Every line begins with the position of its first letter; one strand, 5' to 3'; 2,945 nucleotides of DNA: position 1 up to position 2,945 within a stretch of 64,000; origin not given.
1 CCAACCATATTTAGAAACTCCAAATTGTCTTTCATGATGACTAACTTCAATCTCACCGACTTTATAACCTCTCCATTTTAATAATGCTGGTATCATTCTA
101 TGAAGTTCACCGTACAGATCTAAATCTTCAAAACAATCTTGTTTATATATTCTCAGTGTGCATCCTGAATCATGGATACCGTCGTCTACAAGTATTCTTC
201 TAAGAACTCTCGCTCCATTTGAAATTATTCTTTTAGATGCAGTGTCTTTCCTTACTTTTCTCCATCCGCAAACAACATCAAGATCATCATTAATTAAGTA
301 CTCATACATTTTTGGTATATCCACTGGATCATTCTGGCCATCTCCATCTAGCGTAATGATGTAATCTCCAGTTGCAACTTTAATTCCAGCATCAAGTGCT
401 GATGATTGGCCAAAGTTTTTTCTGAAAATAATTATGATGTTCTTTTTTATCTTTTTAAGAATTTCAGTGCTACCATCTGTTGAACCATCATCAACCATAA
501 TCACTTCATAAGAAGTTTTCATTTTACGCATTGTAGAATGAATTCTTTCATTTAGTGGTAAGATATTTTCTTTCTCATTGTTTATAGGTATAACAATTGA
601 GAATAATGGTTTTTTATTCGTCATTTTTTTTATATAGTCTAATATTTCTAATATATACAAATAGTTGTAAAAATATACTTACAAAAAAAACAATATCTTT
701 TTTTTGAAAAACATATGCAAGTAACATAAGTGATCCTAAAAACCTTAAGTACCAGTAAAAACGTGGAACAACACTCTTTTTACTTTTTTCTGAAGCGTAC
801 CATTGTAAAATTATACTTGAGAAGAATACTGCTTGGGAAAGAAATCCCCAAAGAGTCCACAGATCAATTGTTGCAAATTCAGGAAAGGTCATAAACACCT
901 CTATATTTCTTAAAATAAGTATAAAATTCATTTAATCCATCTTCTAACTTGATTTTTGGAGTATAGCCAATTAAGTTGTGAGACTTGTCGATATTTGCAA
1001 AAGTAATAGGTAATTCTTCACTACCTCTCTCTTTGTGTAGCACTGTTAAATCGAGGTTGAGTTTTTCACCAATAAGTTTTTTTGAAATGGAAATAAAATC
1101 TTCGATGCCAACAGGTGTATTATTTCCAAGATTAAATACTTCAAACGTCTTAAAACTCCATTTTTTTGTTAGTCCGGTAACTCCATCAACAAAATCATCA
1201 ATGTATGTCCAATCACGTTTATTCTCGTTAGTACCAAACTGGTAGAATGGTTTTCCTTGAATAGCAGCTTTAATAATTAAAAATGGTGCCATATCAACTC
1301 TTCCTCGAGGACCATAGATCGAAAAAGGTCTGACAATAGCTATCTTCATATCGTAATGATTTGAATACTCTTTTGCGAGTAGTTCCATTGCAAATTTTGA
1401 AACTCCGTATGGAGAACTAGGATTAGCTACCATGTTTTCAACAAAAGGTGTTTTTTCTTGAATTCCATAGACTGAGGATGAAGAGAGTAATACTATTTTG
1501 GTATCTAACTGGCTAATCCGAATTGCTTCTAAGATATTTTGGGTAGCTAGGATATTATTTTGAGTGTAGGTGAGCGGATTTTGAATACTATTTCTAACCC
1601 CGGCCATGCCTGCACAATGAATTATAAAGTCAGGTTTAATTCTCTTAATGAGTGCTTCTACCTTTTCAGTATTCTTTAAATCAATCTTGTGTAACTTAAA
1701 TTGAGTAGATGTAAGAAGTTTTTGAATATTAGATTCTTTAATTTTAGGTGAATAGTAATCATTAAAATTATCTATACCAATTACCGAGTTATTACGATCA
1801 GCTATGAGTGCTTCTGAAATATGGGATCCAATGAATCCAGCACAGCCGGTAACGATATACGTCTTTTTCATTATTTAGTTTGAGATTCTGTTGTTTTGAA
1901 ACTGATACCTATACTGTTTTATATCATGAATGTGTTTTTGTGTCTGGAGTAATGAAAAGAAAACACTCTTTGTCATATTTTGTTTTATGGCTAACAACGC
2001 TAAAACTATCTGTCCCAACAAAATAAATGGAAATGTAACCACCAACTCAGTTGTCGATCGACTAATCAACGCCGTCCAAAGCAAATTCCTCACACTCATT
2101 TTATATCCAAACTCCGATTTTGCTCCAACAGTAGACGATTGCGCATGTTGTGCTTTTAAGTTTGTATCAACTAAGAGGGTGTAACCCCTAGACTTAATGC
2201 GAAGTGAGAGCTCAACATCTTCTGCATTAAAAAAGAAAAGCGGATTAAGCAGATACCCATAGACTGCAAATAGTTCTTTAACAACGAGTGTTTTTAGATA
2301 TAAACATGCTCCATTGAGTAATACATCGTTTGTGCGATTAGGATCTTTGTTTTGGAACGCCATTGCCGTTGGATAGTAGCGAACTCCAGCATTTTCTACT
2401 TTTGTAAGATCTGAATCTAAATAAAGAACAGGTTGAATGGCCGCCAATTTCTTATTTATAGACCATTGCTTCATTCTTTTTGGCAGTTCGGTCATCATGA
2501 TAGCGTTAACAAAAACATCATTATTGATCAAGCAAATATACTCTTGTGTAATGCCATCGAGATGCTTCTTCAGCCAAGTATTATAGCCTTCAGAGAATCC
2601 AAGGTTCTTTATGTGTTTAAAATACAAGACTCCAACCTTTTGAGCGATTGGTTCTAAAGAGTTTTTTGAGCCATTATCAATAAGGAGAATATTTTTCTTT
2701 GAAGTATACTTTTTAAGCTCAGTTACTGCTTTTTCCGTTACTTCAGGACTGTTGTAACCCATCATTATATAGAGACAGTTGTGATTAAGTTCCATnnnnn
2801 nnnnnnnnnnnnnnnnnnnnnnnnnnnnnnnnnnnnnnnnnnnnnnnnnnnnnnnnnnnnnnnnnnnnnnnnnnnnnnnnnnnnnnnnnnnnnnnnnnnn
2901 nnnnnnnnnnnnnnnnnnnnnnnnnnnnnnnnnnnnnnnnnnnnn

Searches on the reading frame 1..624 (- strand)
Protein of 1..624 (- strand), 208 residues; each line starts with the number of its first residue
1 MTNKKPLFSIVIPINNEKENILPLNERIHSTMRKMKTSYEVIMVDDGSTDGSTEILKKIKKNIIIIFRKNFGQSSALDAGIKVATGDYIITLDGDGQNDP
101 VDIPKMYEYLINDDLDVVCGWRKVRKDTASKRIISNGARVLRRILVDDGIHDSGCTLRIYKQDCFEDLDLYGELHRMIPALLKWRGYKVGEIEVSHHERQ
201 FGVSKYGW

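Call 51: search_protein_families(library=ncbifam, proteins=[window:1-624:-], max_evalue=0.00001)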
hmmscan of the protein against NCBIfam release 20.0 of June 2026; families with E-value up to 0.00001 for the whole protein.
seq(208 aa): 16 families
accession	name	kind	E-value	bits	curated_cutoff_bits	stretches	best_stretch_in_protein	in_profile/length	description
NF007986.1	PRK10714.1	equivalog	3.9e-38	131.2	529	1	8-207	8-211/316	undecaprenyl-phosphate 4-deoxy-4-formamido-L-arabinose transferase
NF047588.1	GlcsyltransPgfSStrep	equivalog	1.5e-26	93.3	500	1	8-207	3-206/308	glycosyltransferase PgfS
NF007482.0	PRK10073.1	equivalog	1.4e-19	70.3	423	1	1-128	1-130/334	glycosyltransferase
TIGR03937.1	PgaC_IcaA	equivalog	2.8e-16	59.5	422.3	1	3-126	42-167/407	poly-beta-1,6-N-acetyl-D-glucosamine synthase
NF058614.1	PPMAGASynPpgS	equivalog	1.2e-14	54.2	370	1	10-170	4-167/226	polyprenyl-phospho-N-acetylgalactosaminyl synthase PpgS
NF041875.1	EPS_EpsD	equivalog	2.7e-12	46.7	370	1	9-101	2-95/325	exopolysaccharide biosynthesis glycosyltransferase EpsD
TIGR04283.1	glyco_like_mftF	equivalog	2.8e-12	46.7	182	1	9-174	2-157/221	TIGR04283 family arsenosugar biosynthesis glycosyltransferase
NF041391.1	DPhHxTase_Halo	equivalog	4.6e-12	45.4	375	1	34-200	20-187/213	dolichyl-phosphate hexose transferase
TIGR04182.1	glyco_TIGR04182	equivalog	6.6e-12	45.4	325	1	9-170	3-161/293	S-layer glycoprotein N-glycosyltransferase AglJ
NF047683.1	TeichurnBiosyTuaG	equivalog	1.5e-11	44.4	400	1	1-114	1-115/252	teichuronic acid biosynthesis protein TuaG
TIGR03111.1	glyc2_xrt_Gpos1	hypoth_equivalog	3.5e-09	36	363.95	1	3-119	46-166/439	TIGR03111 family XrtG-associated glycosyltransferase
TIGR03965.1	mycofact_glyco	equivalog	2.8e-08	33.1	280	1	6-100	74-169/467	mycofactocin biosynthesis glycosyltransferase MftF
NF038302.1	EPS_HpsE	equivalog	5.3e-08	32.2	300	1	8-109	3-110/307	hormogonium polysaccharide biosynthesis glycosyltransferase HpsE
NF053739.1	GlytfEpsEBac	equivalog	8.8e-08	31.5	450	1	8-120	3-117/265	glycosyltransferase EpsE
NF010496.0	PRK13915.1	equivalog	4.8e-07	29.2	262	1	8-122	33-155/307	glucosyl-3-phosphoglycerate synthase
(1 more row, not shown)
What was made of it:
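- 1..624 (-): ArnC/GtrB-like GT2, polyprenyl-P-sugar synthase (cut by the window edge). Best NCBIfam match is ArnC, 3.9e-38 (call 51).
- Closest known: ArnC-ArnT lipid A aminoarabinose system. Same: There is an ArnC-like GT2 (call 51).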

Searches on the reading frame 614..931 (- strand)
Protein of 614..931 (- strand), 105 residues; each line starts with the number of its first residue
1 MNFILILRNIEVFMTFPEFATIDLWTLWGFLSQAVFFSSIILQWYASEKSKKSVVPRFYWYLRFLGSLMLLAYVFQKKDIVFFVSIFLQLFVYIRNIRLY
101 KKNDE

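Call 38: search_protein_families(library=pfam, proteins=[window:614-931:-], max_evalue=0.1)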
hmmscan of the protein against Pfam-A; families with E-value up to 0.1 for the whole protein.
window:614-931:- (105 aa): 1 family
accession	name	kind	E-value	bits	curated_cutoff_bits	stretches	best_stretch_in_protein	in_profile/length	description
PF07578.16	LAB_N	-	2.5e-21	76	26.7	1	29-97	2-70/71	Lipid A Biosynthesis N-terminal domain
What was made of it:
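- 614..931 (-): Small membrane partner (LAB_N, 105 aa). PF07578 E=2.5e-21 (call 38).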

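Call 52: find_encoding_contigs(protein=window:614-931:-, flank=10000, max_places=2)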
Protein window:614-931:- (105 aa): 14 contigs read that carry it; 2 places shown.
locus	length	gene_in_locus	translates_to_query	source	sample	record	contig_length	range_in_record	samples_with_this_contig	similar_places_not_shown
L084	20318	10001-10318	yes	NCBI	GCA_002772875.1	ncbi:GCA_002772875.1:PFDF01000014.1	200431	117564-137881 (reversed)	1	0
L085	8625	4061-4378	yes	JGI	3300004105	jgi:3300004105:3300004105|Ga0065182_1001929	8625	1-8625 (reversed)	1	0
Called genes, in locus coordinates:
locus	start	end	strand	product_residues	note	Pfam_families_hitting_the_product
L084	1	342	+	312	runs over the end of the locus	PF04321:RmlD_sub_bind (weak), PF01370:Epimerase, PF02719:Polysacc_synt_2 (faint), PF07993:NAD_binding_4 (faint), PF01073:3Beta_HSD (weak), PF16363:GDP_Man_Dehyd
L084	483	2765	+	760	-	-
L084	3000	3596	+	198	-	-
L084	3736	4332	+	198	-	-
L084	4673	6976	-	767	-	-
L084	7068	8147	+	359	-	PF13439:Glyco_transf_4, PF20706:GT4-conflict (weak), PF00534:Glycos_transf_1, PF13692:Glyco_trans_1_4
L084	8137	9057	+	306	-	PF00535:Glycos_transf_2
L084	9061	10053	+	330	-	PF01073:3Beta_HSD, PF01370:Epimerase, PF02719:Polysacc_synt_2, PF04321:RmlD_sub_bind, PF08659:KR (weak), PF16363:GDP_Man_Dehyd, PF07993:NAD_binding_4 (weak)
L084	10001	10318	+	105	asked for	PF07578:LAB_N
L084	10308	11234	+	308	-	PF00535:Glycos_transf_2, PF10111:Glyco_tranf_2_2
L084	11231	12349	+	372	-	PF13439:Glyco_transf_4, PF13477:Glyco_trans_4_2, PF20706:GT4-conflict (weak), PF00534:Glycos_transf_1, PF13692:Glyco_trans_1_4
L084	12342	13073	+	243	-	PF02353:CMAS, PF05891:Methyltransf_PK (weak), PF13489:Methyltransf_23, PF07021:MetW (weak), PF13847:Methyltransf_31, PF08241:Methyltransf_11, PF08242:Methyltransf_12, PF13649:Methyltransf_25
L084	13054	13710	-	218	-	-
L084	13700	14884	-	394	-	-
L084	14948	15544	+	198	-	PF00132:Hexapep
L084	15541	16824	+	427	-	PF01943:Polysacc_synt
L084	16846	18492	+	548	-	-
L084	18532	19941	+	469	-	PF26626:DUF8201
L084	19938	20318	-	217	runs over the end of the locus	PF13489:Methyltransf_23, PF13847:Methyltransf_31 (faint), PF08241:Methyltransf_11 (weak), PF08242:Methyltransf_12 (weak)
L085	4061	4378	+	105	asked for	PF07578:LAB_N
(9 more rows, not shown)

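Call 74: search_protein_families(library=pfam, proteins=[L084:13700-14884:-, L084:16846-18492:+, L084:18532-19941:+, L084:13054-13710:-, L084:10308-11234:+, L084:15541-16824:+], max_evalue=1)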
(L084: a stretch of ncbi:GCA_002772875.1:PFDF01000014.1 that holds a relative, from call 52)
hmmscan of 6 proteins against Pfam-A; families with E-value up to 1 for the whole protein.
L084:13700-14884:- (394 aa): 1 family
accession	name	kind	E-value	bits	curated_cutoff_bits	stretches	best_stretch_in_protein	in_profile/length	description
PF06732.16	Pescadillo_N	-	0.029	14.4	28.6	1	280-327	175-221/273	Pescadillo N-terminus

L084:16846-18492:+ (548 aa): 1 family
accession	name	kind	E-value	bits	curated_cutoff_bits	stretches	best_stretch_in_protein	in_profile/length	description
PF13231.12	PMT_2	-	0.014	16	26.1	1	128-269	15-160/160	Dolichyl-phosphate-mannose-protein mannosyltransferase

L084:18532-19941:+ (469 aa): 1 family
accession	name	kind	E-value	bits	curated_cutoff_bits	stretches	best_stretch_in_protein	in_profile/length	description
PF10953.13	DUF2754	-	0.61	10.8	25.8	0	114-148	3-38/70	Protein of unknown function (DUF2754)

L084:13054-13710:- (218 aa): 1 family
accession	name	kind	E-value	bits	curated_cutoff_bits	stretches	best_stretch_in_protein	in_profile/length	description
PF03049.19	Herpes_UL79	-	0.017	15.3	27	1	12-98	83-168/254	UL79 family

L084:10308-11234:+ (308 aa): 5 families
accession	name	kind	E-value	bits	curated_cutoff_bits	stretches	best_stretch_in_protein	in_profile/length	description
PF00535.33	Glycos_transf_2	-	6.6e-32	111.2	23.3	1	9-168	1-167/168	Glycosyl transferase family 2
PF10111.15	Glyco_tranf_2_2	-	2.7e-08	34.1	27.3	1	9-97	1-93/276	Glycosyltransferase like family 2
PF13704.12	Glyco_tranf_2_4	-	0.03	15.2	27.5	1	40-95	21-81/98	Glycosyl transferase family 2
PF07332.16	Phage_holin_3_6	-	0.049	14.1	28.4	1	235-293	39-90/116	Putative Actinobacterial Holin-X, holin superfamily III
PF12827.12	Peroxin-22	-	0.064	13.5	26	1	10-80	41-100/110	Peroxisomal biogenesis protein family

L084:15541-16824:+ (427 aa): 2 families
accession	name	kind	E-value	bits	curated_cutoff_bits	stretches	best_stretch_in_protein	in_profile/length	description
PF01943.22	Polysacc_synt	-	4.1e-11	43.3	28.2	1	24-292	7-273/274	Polysaccharide biosynthesis protein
PF03023.19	MurJ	-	0.00095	18.3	27.4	1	82-419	42-401/451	Lipid II flippase MurJ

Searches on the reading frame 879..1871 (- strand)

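Call 5: search_protein_families(library=pfam, proteins=[window:879-1871:-], max_evalue=0.01)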
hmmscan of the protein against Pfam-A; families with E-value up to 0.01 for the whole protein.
window:879-1871:- (330 aa): 8 families
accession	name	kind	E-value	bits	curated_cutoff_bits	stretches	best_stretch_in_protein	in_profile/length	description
PF16363.11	GDP_Man_Dehyd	-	5e-58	197.6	27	1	6-315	1-331/332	GDP-mannose 4,6 dehydratase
PF01370.27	Epimerase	-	8.6e-54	182.9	20.9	1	6-249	2-240/240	NAD dependent epimerase/dehydratase family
PF01073.25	3Beta_HSD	-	1.4e-17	64.1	22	1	6-227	1-221/280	3-beta hydroxysteroid dehydrogenase/isomerase family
PF04321.23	RmlD_sub_bind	-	1.6e-14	54.1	27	1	6-191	4-157/287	RmlD substrate binding domain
PF02719.21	Polysacc_synt_2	-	6.9e-14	52.1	20.2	1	6-191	2-177/293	Polysaccharide biosynthesis protein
PF07993.18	NAD_binding_4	-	9.4e-09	35.2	20.1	1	72-187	83-209/258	Male sterility protein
PF08659.16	KR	-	1e-06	29.3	22.6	1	4-141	2-147/180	KR domain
PF00106.31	adh_short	-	9.9e-05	22.3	26.6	1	3-174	1-168/195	short chain dehydrogenase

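Call 51: search_protein_families(library=ncbifam, proteins=[window:879-1871:-], max_evalue=0.00001)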
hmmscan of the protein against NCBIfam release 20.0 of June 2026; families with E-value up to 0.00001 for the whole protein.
window:879-1871:- (330 aa): 24 families
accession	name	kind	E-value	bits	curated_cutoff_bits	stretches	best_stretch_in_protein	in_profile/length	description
TIGR01181.1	dTDP_gluc_dehyt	equivalog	7.5e-44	150.1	365.1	1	5-322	2-313/321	dTDP-glucose 4,6-dehydratase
TIGR01179.1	galE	equivalog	3.2e-43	147.8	262.3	1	6-318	3-323/332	UDP-glucose 4-epimerase GalE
TIGR04180.1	EDH_00030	hypoth_equivalog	1.9e-40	138.8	475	1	6-307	2-296/297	NAD-dependent 4,6-dehydratase LegB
NF007956.0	PRK10675.1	subfamily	1.8e-28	99.6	394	1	6-193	4-188/338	UDP-glucose 4-epimerase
NF011728.1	PRK15181.1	equivalog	4.9e-25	88.3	760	1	3-317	16-334/348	Vi polysaccharide biosynthesis UDP-N-acetylglucosaminuronic acid C-4 epimerase TviC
TIGR02197.1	heptose_epim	equivalog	6e-25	88.1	274.6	1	6-320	2-313/316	ADP-glyceromanno-heptose 6-epimerase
NF007490.0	PRK10084.1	subfamily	1.3e-24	86.8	649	1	6-233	4-245/361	dTDP-glucose 4,6-dehydratase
NF007582.0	PRK10217.1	equivalog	2.9e-24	85.8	698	1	3-249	2-252/355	dTDP-glucose 4,6-dehydratase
TIGR02622.1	CDP_4_6_dhtase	equivalog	5.2e-23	81.7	278.45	1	2-322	4-332/352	CDP-glucose 4,6-dehydratase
TIGR01472.1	gmd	equivalog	2.4e-20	73.1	415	1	5-278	3-279/342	GDP-mannose 4,6-dehydratase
NF047922.1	GDPFucSynFcl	equivalog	1.8e-18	67.1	500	1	60-322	34-303/308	GDP-L-fucose synthase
TIGR01214.1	rmlD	equivalog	2e-17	63.2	224.05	1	6-195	3-160/285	dTDP-4-dehydrorhamnose reductase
NF043036.1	ErythonDh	equivalog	4.8e-17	62.1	325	1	6-171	4-165/321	D-erythronate dehydrogenase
NF008872.0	PRK11908.1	equivalog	1.5e-13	50.5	294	1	5-251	4-254/349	bifunctional UDP-4-keto-pentose/UDP-xylose synthase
NF005998.1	PRK08125.1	equivalog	2.9e-13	49.1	777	1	5-232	318-548/649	bifunctional UDP-4-amino-4-deoxy-L-arabinose formyltransferase/UDP-glucuronic acid oxidase ArnA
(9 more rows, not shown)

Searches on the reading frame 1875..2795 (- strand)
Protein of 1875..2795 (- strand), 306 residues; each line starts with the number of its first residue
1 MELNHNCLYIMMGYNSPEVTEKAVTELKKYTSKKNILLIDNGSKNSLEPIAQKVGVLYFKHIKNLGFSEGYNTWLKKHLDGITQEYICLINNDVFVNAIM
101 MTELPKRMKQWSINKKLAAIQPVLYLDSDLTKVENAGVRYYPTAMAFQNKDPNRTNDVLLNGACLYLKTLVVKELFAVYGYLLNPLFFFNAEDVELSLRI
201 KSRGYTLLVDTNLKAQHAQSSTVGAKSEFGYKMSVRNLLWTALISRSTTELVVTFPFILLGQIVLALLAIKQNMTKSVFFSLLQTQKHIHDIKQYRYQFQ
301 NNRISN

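Call 5: search_protein_families(library=pfam, proteins=[window:1875-2795:-], max_evalue=0.01)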
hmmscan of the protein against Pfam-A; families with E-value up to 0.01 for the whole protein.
window:1875-2795:- (306 aa): 1 family
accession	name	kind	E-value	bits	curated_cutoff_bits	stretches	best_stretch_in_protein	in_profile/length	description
PF00535.33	Glycos_transf_2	-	9.4e-08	32.6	23.3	1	11-108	4-103/168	Glycosyl transferase family 2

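Call 51: search_protein_families(library=ncbifam, proteins=[window:1875-2795:-], max_evalue=0.00001)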
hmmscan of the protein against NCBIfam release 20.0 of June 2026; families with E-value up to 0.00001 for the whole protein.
window:1875-2795:- (306 aa): 1 family
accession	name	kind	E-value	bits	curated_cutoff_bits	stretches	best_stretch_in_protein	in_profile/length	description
TIGR01556.1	rhamnosyltran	subfamily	9.6e-09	34.8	200.55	1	21-218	11-201/281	rhamnosyltransferase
